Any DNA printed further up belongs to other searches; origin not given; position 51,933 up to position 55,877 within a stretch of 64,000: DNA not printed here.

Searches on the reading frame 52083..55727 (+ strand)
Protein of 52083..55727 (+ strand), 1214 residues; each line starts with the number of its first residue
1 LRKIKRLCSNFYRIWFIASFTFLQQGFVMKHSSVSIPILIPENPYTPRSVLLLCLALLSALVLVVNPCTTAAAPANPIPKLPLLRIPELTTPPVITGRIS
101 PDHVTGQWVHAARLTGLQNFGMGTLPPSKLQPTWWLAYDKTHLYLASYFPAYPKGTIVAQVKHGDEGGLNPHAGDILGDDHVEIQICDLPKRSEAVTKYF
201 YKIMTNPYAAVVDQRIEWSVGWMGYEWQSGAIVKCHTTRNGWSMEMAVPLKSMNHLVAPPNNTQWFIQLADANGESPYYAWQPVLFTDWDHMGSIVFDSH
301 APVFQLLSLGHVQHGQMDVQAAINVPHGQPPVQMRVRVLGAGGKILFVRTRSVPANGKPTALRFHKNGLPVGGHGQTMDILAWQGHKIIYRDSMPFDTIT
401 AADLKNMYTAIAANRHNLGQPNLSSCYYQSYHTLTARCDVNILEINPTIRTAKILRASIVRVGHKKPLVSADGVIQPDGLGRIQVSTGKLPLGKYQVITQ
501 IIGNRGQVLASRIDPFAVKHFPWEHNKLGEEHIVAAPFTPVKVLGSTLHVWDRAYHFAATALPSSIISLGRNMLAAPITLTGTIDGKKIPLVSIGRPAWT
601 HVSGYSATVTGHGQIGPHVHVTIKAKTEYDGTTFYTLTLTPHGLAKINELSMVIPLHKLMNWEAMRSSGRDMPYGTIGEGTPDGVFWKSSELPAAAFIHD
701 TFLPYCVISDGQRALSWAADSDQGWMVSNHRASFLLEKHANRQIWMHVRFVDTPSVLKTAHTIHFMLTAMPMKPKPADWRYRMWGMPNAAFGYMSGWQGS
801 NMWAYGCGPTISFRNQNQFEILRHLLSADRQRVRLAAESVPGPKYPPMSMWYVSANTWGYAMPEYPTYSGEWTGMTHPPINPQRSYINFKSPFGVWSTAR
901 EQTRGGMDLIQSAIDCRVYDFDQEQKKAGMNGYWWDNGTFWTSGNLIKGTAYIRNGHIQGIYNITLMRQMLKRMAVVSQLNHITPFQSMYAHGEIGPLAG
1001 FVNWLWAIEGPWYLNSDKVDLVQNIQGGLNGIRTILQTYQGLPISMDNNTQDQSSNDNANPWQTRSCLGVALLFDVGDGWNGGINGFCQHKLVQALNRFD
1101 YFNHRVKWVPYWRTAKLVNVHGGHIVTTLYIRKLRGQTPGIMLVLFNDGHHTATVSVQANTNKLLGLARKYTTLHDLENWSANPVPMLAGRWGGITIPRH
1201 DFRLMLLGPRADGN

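Call 7: search_protein_families(library=pfam, proteins=[window:52083-55727:+], max_evalue=0.01)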
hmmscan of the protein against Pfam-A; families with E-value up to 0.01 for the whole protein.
window:52083-55727:+ (1214 aa): 1 family
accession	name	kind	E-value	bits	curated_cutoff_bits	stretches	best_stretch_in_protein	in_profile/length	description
PF19543.5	GH123_N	-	2.5e-09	36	22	1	514-660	317-472/969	Glycoside hydrolase 123, N-terminal domain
